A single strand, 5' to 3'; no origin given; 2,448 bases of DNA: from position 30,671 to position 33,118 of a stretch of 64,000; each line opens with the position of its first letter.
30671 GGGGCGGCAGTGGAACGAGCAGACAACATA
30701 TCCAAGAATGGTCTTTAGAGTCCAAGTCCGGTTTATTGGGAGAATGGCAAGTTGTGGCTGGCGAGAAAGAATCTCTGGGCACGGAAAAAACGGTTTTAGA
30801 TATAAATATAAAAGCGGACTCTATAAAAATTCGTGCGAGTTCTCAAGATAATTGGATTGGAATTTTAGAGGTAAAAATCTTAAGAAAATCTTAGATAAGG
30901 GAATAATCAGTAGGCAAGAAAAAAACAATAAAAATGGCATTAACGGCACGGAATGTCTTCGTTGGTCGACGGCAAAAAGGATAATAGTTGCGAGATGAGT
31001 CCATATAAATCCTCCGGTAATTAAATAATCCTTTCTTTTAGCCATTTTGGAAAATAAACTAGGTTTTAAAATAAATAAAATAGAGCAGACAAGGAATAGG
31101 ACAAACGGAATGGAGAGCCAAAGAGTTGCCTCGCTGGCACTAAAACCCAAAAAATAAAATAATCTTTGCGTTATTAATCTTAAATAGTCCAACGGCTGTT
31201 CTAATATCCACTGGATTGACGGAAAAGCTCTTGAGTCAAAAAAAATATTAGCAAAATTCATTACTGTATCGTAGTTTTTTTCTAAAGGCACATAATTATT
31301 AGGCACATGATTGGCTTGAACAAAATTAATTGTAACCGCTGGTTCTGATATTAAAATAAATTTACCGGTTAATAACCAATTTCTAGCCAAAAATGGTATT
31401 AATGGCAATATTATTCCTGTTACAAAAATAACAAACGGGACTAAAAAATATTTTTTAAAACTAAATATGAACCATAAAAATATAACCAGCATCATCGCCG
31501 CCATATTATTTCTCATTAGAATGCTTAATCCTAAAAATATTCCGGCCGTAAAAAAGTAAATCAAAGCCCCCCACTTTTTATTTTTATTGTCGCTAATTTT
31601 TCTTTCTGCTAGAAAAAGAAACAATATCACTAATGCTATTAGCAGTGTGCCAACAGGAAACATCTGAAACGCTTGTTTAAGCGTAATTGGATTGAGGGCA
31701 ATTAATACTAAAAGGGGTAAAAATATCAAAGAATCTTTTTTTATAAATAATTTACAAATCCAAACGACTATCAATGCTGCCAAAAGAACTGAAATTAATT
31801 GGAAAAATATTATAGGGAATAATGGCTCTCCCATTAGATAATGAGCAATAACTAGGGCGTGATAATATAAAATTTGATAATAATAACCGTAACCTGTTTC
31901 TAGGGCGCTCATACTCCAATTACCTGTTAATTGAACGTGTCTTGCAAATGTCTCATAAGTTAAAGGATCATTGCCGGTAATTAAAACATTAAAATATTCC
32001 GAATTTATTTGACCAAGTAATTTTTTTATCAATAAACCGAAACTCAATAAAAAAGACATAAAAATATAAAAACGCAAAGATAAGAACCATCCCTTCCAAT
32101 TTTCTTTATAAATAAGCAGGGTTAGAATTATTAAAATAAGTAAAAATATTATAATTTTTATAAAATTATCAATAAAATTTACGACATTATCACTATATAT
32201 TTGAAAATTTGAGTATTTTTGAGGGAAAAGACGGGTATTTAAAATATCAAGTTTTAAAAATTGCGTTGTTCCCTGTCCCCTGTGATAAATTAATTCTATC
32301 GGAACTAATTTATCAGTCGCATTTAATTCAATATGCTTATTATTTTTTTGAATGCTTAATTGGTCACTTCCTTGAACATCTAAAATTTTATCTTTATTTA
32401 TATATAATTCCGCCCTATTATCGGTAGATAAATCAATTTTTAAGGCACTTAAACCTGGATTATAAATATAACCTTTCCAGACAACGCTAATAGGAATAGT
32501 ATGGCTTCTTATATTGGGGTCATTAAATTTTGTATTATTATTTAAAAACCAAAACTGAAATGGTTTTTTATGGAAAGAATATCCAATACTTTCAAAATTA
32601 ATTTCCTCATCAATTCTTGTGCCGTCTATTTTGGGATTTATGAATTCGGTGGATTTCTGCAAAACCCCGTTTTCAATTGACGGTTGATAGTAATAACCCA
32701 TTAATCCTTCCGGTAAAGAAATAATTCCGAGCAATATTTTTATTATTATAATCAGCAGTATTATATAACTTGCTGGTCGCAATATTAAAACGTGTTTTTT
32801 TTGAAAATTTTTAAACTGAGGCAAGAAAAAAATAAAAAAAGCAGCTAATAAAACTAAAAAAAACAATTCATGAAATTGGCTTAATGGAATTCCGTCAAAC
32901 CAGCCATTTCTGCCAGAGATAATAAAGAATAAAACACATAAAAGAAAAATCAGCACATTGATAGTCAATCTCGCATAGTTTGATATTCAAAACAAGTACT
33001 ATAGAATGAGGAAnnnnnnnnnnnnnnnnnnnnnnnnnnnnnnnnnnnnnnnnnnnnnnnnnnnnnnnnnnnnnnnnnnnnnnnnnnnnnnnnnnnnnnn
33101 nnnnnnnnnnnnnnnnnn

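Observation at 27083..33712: Polyprenol-phosphate-sugar synthase-like GT2s next to GT-C membrane enzymes, a PA14-insert protein and a discoidin-domain protein: candidate extracytoplasmic glycosylation machinery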

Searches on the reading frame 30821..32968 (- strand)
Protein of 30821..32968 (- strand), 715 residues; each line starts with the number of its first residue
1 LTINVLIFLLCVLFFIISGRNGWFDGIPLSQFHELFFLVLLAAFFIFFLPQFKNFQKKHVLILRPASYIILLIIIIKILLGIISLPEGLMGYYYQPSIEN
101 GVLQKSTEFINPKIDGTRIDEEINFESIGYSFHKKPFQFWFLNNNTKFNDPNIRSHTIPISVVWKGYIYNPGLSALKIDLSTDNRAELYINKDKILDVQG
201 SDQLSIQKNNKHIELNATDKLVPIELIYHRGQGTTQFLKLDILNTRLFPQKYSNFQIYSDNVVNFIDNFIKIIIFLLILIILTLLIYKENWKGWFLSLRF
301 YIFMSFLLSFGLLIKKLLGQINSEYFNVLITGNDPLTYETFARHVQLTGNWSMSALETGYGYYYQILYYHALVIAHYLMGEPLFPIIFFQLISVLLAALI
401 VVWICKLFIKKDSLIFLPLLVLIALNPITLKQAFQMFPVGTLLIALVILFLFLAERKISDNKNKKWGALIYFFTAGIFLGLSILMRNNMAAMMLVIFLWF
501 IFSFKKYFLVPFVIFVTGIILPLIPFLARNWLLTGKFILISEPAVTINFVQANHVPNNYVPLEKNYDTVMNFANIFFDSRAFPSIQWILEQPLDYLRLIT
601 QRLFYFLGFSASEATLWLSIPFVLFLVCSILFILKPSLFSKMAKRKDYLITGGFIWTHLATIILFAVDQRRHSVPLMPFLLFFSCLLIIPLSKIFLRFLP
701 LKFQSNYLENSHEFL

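Call 4: search_protein_families(library=pfam, proteins=[window:30821-32968:-], max_evalue=0.1)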
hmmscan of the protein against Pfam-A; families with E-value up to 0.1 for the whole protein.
window:30821-32968:- (715 aa): 2 families
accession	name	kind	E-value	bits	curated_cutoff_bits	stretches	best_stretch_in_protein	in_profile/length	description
PF13231.12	PMT_2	-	0.001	19.8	26.1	1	372-524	10-152/160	Dolichyl-phosphate-mannose-protein mannosyltransferase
PF07691.17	PA14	-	0.082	13.1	24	0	160-236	46-126/147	PA14 domain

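Call 5: search_protein_families(library=ncbifam, proteins=[window:30821-32968:-], max_evalue=0.1)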
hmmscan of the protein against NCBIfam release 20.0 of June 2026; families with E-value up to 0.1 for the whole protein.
window:30821-32968:- (715 aa): 1 family
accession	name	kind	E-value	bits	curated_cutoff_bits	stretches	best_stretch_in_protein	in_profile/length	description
NF047440.1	LA3751_2_3_fam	subfamily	1.2e-07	31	200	1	369-537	84-247/460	LA_3751/LA_3752 family putative glycosyltransferase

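Call 14: find_homologous_proteins(query=window:30821-32968:-, max_evalue=0.001)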
Query window:30821-32968:- (715 aa): 6 proteins with E <= 0.001 among 8000 candidates.
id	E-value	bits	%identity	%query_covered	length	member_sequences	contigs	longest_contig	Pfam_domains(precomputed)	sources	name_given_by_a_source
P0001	0.0e+0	1558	100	99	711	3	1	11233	-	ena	-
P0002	0.0e+0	1255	80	99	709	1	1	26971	-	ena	-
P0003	0.0e+0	1056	68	98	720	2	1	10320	PF07691.18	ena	-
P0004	4.2e-262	890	67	88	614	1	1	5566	-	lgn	-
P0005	6.8e-133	463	38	98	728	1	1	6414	PF07691.18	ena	-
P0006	4.6e-92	328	31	96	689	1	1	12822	-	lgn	-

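Call 15: search_solved_structures(query=window:30821-32968:-, max_evalue=10, show_alignments=2)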
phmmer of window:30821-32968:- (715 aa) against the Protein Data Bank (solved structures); distinct sequences matched with E-value up to 10: 0.

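Call 17: find_homologous_proteins(query=A1, max_evalue=0.001)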
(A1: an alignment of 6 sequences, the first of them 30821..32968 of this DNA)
Query A1 (6 sequences) (715 aa, profile of the alignment): 6 proteins with E <= 0.001 among 8000 candidates.
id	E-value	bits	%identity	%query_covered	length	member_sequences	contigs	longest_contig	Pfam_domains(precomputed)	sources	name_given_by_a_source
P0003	0.0e+0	1217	68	98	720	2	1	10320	PF07691.18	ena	-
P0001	0.0e+0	1216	100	99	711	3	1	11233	-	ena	-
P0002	0.0e+0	1211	80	99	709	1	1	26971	-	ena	-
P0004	0.0e+0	1070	67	88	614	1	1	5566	-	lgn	-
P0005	0.0e+0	1059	38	98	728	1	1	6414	PF07691.18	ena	-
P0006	1.7e-286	970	31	96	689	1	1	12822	-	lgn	-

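Call 24: find_encoding_contigs(protein=P0006, flank=10000, max_places=2)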
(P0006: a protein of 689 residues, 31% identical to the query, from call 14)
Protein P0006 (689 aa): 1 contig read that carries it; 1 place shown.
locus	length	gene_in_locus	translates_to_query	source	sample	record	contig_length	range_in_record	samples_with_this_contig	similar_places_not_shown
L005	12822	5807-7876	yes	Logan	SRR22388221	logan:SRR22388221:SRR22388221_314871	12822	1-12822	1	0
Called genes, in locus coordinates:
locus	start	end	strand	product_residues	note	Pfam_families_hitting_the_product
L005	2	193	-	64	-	?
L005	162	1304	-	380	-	PF13439:Glyco_transf_4, PF13579:Glyco_trans_4_4, PF20706:GT4-conflict, PF00534:Glycos_transf_1, PF13692:Glyco_trans_1_4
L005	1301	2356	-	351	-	PF00534:Glycos_transf_1, PF13692:Glyco_trans_1_4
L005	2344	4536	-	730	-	PF13439:Glyco_transf_4, PF13579:Glyco_trans_4_4, PF20706:GT4-conflict, PF00534:Glycos_transf_1, PF13692:Glyco_trans_1_4, PF13524:Glyco_trans_1_2, PF13439:Glyco_transf_4, PF13579:Glyco_trans_4_4, +3 more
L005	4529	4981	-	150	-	-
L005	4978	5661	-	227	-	PF01040:UbiA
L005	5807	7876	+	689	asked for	-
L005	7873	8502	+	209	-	PF01135:PCMT (weak), PF13489:Methyltransf_23, PF05175:MTS, PF00891:Methyltransf_2, PF13847:Methyltransf_31, PF08241:Methyltransf_11, PF08242:Methyltransf_12, PF13649:Methyltransf_25, +3 more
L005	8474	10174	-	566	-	PF13522:GATase_6, PF13537:GATase_7, PF00733:Asn_synthase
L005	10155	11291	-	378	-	PF13439:Glyco_transf_4, PF13579:Glyco_trans_4_4, PF20706:GT4-conflict, PF00534:Glycos_transf_1, PF13692:Glyco_trans_1_4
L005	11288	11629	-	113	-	PF10066:DUF2304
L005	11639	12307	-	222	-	PF00535:Glycos_transf_2, PF13641:Glyco_tranf_2_3 (weak)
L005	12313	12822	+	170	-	?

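Call 25: find_encoding_contigs(protein=P0005, flank=10000, max_places=2)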
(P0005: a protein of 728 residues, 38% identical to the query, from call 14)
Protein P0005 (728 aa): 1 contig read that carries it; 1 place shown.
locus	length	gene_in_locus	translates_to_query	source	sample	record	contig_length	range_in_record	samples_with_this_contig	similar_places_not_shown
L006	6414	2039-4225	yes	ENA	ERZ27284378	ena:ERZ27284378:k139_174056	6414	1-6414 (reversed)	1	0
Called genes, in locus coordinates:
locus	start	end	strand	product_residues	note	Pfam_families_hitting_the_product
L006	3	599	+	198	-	?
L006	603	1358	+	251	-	PF00483:NTP_transferase, PF12804:NTP_transf_3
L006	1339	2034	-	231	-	PF00535:Glycos_transf_2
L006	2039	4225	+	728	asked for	PF07691:PA14 (weak)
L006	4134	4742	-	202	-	PF00754:F5_F8_type_C (weak)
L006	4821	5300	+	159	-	PF00908:dTDP_sugar_isom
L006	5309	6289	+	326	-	PF00288:GHMP_kinases_N, PF08544:GHMP_kinases_C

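Call 26: find_encoding_contigs(protein=P0003, flank=10000, max_places=2)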
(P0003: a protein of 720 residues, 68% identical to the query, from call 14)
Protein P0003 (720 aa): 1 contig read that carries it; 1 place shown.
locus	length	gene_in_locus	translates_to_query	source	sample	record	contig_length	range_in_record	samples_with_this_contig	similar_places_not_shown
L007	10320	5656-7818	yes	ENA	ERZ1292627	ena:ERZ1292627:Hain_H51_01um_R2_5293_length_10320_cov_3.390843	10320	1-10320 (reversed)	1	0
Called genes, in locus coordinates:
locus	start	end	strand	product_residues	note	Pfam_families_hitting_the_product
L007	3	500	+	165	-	?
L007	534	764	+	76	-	-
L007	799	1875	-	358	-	PF00534:Glycos_transf_1, PF13692:Glyco_trans_1_4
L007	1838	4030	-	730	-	PF13439:Glyco_transf_4, PF13579:Glyco_trans_4_4 (weak), PF20706:GT4-conflict, PF00534:Glycos_transf_1, PF13692:Glyco_trans_1_4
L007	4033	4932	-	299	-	PF01370:Epimerase, PF04321:RmlD_sub_bind, PF16363:GDP_Man_Dehyd, PF02719:Polysacc_synt_2, PF07993:NAD_binding_4 (faint)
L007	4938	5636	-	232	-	PF00535:Glycos_transf_2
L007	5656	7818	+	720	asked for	PF07691:PA14 (weak)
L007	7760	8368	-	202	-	PF00754:F5_F8_type_C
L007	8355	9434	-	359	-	PF13439:Glyco_transf_4 (weak), PF00534:Glycos_transf_1, PF13692:Glyco_trans_1_4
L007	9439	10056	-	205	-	-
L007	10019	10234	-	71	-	-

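Call 32: search_solved_structures(query=A1, max_evalue=10, show_alignments=3)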
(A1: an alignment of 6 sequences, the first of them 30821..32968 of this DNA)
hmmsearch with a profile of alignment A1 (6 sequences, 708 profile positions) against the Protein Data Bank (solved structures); distinct sequences matched with E-value up to 10: 14.
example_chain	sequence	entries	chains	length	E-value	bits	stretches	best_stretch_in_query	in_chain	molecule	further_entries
6qdi_A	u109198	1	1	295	0.00052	21.6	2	159-247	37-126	PA14 domain-containing protein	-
7mjr_A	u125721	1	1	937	0.0011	20.5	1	152-254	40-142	Vip4Da1 protein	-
6vra_A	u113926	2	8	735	0.002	19.7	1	164-243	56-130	Protective antigen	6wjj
6vra_B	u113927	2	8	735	0.0027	19.2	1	164-243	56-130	Protective antigen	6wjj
3tew_A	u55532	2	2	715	0.003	19.1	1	164-242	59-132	Protective antigen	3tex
3tey_A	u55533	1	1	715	0.003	19.1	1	164-242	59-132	Protective antigen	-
4ee2_A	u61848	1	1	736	0.003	19.1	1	164-242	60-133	Protective antigen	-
5fr3_A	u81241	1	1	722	0.0031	19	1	164-242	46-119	PROTECTIVE ANTIGEN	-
3q8c_A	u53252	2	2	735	0.0031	19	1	164-242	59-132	Protective antigen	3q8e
1t6b_X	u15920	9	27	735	0.0031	19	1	164-242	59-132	Protective Antigen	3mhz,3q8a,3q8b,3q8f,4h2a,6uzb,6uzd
1acc_A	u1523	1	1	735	0.0031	19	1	164-242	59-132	ANTHRAX PROTECTIVE ANTIGEN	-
4nam_A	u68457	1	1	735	0.0032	19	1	164-242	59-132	Protective antigen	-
3tez_A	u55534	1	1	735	0.0032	19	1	164-242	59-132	Protective antigen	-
6zxj_A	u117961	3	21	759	0.0033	19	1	164-242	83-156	Protective antigen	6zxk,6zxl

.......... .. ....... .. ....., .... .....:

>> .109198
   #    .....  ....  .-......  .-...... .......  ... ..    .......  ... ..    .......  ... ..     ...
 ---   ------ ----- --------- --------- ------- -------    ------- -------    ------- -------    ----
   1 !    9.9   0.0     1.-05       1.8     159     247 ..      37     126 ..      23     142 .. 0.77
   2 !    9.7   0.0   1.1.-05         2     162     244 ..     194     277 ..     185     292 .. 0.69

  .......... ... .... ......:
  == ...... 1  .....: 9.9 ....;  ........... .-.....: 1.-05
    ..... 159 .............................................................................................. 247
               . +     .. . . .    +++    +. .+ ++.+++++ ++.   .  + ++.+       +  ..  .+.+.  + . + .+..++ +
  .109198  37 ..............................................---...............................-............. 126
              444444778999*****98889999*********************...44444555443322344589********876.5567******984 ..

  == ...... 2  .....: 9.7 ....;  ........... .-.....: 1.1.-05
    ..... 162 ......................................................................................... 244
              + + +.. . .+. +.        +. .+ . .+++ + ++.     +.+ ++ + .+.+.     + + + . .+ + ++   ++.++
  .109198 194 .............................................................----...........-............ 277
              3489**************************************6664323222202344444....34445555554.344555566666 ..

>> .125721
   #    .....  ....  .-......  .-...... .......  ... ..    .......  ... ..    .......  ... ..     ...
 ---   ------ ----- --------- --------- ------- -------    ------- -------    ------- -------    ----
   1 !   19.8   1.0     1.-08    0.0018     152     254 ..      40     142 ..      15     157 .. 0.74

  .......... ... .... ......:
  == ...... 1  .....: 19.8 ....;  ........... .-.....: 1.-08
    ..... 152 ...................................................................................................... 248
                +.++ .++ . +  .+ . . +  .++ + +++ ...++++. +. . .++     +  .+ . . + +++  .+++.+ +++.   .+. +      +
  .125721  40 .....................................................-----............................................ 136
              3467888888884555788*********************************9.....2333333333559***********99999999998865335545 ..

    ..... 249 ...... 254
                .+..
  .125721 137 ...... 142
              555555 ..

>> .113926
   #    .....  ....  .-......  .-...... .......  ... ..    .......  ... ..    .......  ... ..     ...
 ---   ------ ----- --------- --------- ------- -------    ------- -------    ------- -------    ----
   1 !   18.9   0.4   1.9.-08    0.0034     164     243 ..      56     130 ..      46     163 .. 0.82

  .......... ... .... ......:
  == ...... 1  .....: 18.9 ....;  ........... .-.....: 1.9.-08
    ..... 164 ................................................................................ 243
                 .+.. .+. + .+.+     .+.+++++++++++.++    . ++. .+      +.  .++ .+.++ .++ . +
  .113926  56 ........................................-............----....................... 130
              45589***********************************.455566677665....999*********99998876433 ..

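Call 33: predict_structure(alignment_id=A1)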
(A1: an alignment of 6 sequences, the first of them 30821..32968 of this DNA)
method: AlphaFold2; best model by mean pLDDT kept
length: 715 residues; sequences in the alignment: 6
mean_pLDDT: 41.2   pTM: 0.34
mean pLDDT of the five models: 41.2, 40.1, 40.1, 39.1, 37.2
residues with pLDDT >= 90: 0; 70-90: 7; 50-70: 147; < 50: 561
segments of 3 or more residues with pLDDT < 50: 1-162, 202-207, 232-236, 246-443, 484-495, 516-518, 520-554, 572-578, 595-597, 599-715
pLDDT, mean of each block of 10 residues (from residue 1): 36 32 30 38 38 41 42 39 29 27 26 26 26 28 32 37 55 59 66 64 48 64 63 49 49 34 41 44 44 41 43 38 28 30 33 33 34 34 33 37 38 37 34 36 51 59 56 56 46 50 51 52 41 29 29 52 62 44 58 48 36 37 41 44 42 39 33 33 38 36 33 30
secondary structure, 60 per line:
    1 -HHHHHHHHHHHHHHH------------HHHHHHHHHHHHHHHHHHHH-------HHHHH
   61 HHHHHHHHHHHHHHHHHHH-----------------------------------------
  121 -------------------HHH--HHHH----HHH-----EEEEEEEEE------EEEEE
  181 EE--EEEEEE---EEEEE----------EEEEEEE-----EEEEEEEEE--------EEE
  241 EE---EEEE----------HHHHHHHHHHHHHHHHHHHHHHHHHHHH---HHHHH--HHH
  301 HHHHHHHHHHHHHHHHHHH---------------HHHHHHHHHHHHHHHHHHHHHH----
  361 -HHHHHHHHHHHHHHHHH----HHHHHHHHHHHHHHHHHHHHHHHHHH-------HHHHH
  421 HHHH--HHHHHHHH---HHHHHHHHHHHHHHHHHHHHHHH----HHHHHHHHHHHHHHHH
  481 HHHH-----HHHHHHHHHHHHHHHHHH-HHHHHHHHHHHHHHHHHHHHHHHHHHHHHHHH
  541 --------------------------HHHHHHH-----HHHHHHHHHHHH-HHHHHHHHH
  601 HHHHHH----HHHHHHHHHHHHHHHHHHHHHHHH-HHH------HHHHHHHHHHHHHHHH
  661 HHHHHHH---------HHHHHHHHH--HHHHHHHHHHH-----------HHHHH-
elements in order (helices of 4 or more, strands of 3 or more residues): H2-16 H29-48 H56-79 H145-148 E161-169 E176-182 E185-190 E194-198 E209-215 E221-229 E238-242 E246-249 H260-287 H291-295 H298-319 H335-356 H362-378 H383-408 H416-424 H427-434 H438-460 H465-484 H490-507 H509-540 H567-573 H579-590 H592-606 H611-634 H645-667 H677-685 H688-698 H710-714

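Call 40: search_protein_representatives(alignment_id=A1)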
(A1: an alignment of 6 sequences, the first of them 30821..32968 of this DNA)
Query: 6 sequences, 708 profile positions. Proteins with E-value up to 0.001 (for the whole library): 1882; up to 1e-10: 280; up to 1e-30: 51. The best 150 are listed.
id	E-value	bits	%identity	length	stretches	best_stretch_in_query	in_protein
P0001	0.0e+00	1216.0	-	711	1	13-708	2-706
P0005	0.0e+00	1058.5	-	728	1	2-708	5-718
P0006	5.3e-287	970.3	-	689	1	2-692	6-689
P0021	2.0e-213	727.1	-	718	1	9-697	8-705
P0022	9.0e-198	675.4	-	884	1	1-691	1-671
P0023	5.0e-177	606.8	-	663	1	11-692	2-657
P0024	6.1e-150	517.2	-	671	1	32-694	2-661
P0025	1.1e-138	480.0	-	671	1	14-695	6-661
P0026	2.5e-134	465.6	-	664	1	51-703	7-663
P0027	2.5e-132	459.0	-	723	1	9-684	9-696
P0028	3.5e-128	445.3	-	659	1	3-692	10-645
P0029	4.7e-127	441.6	-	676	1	17-682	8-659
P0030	6.9e-111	388.2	-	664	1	16-683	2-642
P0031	1.2e-110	387.4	-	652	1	13-686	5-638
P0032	3.1e-104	366.2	-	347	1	355-694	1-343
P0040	2.6e-55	204.4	-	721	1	16-686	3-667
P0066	3.0e-31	124.9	-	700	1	15-684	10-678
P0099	3.6e-25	104.8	-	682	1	11-680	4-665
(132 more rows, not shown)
